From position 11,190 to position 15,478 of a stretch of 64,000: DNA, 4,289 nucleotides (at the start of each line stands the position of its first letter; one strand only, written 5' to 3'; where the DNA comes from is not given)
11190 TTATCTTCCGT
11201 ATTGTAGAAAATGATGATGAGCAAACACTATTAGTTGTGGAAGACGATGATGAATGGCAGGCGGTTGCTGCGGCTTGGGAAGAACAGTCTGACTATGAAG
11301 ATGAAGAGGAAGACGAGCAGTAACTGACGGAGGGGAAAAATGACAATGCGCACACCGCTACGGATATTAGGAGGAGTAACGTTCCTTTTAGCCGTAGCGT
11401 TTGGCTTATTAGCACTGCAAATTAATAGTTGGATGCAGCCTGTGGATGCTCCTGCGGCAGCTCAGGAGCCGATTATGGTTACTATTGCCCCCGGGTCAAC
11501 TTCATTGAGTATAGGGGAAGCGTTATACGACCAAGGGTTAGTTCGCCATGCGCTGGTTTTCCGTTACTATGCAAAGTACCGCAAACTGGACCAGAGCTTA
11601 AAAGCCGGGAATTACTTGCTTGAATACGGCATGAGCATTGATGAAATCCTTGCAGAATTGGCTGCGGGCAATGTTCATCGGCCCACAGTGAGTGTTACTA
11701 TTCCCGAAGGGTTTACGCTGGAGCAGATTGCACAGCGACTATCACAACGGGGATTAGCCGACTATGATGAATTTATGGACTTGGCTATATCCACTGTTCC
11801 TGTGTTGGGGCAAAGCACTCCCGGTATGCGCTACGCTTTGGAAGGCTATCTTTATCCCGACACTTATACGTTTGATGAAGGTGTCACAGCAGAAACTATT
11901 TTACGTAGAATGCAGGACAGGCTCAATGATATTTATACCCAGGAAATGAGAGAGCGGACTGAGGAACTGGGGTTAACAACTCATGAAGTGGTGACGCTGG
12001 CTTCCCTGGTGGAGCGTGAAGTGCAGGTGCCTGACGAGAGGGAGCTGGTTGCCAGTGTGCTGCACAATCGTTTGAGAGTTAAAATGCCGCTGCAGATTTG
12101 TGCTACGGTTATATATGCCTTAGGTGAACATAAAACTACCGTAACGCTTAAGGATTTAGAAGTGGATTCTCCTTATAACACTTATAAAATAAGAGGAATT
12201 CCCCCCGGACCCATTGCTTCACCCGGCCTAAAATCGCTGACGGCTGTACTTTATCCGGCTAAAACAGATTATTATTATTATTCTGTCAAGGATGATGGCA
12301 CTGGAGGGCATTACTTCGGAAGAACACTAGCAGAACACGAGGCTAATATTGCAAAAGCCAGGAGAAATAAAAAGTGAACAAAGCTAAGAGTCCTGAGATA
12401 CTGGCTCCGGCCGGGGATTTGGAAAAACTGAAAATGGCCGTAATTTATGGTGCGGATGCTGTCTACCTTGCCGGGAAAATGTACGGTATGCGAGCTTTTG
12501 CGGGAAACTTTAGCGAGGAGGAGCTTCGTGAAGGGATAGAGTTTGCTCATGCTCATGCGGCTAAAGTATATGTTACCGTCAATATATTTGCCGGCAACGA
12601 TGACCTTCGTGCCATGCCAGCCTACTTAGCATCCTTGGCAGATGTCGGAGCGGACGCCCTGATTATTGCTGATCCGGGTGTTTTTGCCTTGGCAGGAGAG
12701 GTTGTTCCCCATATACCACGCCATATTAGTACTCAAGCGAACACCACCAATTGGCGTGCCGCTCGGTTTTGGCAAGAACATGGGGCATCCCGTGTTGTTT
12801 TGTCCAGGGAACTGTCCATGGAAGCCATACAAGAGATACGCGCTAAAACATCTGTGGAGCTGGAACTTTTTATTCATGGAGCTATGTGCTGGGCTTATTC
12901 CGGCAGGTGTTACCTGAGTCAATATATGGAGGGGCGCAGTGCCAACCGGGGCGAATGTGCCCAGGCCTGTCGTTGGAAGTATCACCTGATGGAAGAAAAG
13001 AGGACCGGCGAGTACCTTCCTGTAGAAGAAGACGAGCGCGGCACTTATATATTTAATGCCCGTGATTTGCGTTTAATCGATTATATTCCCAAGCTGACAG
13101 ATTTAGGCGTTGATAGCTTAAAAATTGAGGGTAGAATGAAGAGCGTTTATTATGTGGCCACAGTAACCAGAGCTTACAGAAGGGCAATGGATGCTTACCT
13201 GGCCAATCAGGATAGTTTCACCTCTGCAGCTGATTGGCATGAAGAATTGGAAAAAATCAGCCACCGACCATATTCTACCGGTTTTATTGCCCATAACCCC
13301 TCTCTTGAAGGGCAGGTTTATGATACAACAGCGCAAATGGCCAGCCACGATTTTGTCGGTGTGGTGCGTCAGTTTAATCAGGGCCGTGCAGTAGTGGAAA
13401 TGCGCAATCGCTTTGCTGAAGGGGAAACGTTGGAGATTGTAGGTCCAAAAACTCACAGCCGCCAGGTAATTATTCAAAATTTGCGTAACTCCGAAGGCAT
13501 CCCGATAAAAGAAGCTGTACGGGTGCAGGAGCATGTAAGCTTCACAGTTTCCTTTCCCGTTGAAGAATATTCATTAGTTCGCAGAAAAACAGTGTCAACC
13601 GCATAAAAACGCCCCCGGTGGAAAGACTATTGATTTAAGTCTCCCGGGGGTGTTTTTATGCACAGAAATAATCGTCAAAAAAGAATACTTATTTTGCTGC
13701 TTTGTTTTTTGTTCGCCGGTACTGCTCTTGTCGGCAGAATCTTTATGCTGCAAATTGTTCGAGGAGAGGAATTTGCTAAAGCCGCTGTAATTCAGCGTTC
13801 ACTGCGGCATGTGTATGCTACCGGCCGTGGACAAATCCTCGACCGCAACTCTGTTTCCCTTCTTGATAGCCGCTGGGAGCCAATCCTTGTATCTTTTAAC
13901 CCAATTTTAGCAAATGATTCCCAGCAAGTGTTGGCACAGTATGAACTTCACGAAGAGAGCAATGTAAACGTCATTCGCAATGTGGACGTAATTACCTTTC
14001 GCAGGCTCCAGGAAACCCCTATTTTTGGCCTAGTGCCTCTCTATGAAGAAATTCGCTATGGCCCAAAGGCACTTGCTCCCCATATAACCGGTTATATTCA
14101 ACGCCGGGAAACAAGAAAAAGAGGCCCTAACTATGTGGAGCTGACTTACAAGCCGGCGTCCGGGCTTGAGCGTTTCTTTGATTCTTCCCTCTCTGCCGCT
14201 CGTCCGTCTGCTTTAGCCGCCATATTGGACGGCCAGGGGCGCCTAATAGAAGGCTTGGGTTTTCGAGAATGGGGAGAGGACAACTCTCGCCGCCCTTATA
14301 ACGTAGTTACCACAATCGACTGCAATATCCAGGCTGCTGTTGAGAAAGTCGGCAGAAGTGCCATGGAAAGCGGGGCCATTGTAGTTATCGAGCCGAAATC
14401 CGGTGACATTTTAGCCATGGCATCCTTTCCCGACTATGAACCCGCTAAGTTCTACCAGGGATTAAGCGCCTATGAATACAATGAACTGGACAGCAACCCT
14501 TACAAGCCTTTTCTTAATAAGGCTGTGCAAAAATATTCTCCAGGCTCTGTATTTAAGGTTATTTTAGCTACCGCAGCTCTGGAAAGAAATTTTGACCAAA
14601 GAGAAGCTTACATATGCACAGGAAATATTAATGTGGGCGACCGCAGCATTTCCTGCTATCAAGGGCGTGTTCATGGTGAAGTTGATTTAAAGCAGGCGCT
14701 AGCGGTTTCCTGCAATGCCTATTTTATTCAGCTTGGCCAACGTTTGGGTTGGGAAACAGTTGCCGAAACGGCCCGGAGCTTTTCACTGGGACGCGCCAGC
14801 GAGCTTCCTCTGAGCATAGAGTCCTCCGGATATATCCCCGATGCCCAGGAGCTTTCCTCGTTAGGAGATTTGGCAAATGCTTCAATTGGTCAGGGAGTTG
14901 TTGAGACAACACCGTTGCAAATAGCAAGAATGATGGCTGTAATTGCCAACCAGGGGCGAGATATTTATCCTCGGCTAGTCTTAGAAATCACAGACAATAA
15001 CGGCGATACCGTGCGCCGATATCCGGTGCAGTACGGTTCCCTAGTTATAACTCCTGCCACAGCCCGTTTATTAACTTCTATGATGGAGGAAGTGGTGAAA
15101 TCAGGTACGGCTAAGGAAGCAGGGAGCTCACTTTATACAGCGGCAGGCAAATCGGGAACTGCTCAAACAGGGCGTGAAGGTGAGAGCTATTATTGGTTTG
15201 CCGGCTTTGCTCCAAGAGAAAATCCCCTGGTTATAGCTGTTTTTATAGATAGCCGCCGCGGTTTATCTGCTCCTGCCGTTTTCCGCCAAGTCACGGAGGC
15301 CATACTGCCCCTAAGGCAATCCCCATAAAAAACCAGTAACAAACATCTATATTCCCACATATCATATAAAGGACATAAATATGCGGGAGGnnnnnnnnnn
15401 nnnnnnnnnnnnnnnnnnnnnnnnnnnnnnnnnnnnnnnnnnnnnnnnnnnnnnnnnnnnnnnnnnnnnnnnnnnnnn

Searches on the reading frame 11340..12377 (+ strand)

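Call 78: search_protein_families(library=ncbifam, proteins=[window:11340-12377:+], max_evalue=1e-10)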
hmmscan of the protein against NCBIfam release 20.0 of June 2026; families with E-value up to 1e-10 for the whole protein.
window:11340-12377:+ (345 aa): 2 families
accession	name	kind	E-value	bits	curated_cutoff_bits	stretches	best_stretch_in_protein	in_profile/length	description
TIGR00247.1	TIGR00247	hypoth_equivalog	6.4e-82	275.4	103.4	1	10-337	8-337/347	endolytic transglycosylase MltG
NF007619.0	PRK10270.1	equivalog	1e-50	172.7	532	1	14-337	8-327/340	cell division protein YceG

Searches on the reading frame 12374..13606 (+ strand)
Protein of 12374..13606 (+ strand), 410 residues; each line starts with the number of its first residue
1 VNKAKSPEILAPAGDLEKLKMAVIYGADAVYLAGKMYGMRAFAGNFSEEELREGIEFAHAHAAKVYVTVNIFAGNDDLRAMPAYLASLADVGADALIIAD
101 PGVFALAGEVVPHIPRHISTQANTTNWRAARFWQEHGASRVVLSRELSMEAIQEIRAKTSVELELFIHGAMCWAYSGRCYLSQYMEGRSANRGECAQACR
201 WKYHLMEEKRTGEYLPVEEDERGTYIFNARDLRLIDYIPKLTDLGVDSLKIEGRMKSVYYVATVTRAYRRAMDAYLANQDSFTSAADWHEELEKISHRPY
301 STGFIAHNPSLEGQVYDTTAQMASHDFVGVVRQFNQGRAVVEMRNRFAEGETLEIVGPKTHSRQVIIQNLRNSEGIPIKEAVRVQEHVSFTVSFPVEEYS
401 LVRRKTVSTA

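Call 78: search_protein_families(library=ncbifam, proteins=[window:12374-13606:+], max_evalue=1e-10)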
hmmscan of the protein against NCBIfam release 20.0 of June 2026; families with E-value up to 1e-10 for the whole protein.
window:12374-13606:+ (410 aa): 4 families
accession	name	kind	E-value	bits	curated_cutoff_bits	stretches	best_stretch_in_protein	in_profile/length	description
NF011996.0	PRK15452.1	equivalog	7.1e-117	391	534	2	5-209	3-208/449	prephenate-dependent tRNA uridine(34) hydroxylase TrhP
NF047963.1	quinone_UbiU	equivalog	5.9e-65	219.6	440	1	8-297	2-317/331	ubiquinone anaerobic biosynthesis protein UbiU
NF047965.1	quinone_UbiV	equivalog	1.3e-14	54.4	275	1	114-290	105-276/292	ubiquinone anaerobic biosynthesis protein UbiV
NF011991.0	PRK15447.1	equivalog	1.2e-12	47.9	283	1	99-286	95-278/302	U32 family peptidase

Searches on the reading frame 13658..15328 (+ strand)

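Call 9: search_protein_families(library=pfam, proteins=[window:13658-15328:+])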
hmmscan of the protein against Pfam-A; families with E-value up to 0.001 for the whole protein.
window:13658-15328:+ (556 aa): 2 families
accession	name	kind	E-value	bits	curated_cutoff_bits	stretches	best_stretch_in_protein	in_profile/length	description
PF00905.27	Transpeptidase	-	6.8e-59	200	22.1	1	239-545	1-297/299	Penicillin binding protein transpeptidase domain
PF03717.20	PBP_dimer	-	0.00031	21.7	24.4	0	96-181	69-161/180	Penicillin-binding Protein dimerisation domain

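Call 78: search_protein_families(library=ncbifam, proteins=[window:13658-15328:+], max_evalue=1e-10)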
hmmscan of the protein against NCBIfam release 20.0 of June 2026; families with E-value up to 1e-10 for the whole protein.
window:13658-15328:+ (556 aa): 19 families
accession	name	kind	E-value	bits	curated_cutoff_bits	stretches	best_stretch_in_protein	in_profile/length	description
TIGR03423.1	pbp2_mrdA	equivalog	3.7e-103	346.1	455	1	133-550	147-591/593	penicillin-binding protein 2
TIGR02214.1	spoVD_pbp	equivalog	5e-64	216.7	688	1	167-533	168-532/636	stage V sporulation protein D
NF051842.1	PBP4_5_Efaec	equivalog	3.7e-42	144.5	700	1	136-504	258-615/668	penicillin-binding protein PBP4(5)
TIGR02074.1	PBP_1a_fam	subfamily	4.3e-35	121.5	508.75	1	211-520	221-497/535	PBP1A family penicillin-binding protein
NF008061.0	PRK10795.1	equivalog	1.2e-34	119.9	962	1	150-504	191-551/634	peptidoglycan DD-transpeptidase MrdA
NF000237.1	MECA_PBP2A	equivalog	6.9e-27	94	750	1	164-527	277-630/668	PBP2a family beta-lactam-resistant peptidoglycan transpeptidase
NF051885.1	tranpepglycosPbpC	equivalog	1e-26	93.8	900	1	286-519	351-557/632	multimodular transpeptidase-transglycosylase PbpC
NF011685.0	PRK15105.1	subfamily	6.3e-25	87.8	737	1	168-527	190-528/588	peptidoglycan glycosyltransferase FtsI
NF000409.1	MECA_pure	exception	1.1e-23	83.7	1490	1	213-527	321-630/668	PBP2a family beta-lactam-resistant peptidoglycan transpeptidase MecA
NF000410.1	MECA1_pure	exception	1.2e-23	83.2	1480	1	169-527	281-628/666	PBP2a family beta-lactam-resistant peptidoglycan transpeptidase MecA1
NF038271.1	strep_PBP2X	exception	1.3e-23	83.1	1050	1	137-504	188-553/750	penicillin-binding protein PBP2X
NF000408.1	MECA2_pure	exception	1.9e-22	79.3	1525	1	210-526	318-629/668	PBP2a family beta-lactam-resistant peptidoglycan transpeptidase MecA2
NF000407.1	MECC_PBP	exception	2.6e-22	78.8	1500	1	157-528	267-628/665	PBP2a family beta-lactam-resistant peptidoglycan transpeptidase MecC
NF000406.1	MECB_PBP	exception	7e-22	77.6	1450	1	212-526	320-635/674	PBP2a family beta-lactam-resistant peptidoglycan transpeptidase MecB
NF033378.1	MECD_PBP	exception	6.1e-19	67.8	1450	1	214-530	325-642/678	PBP2a family beta-lactam-resistant peptidoglycan transpeptidase MecD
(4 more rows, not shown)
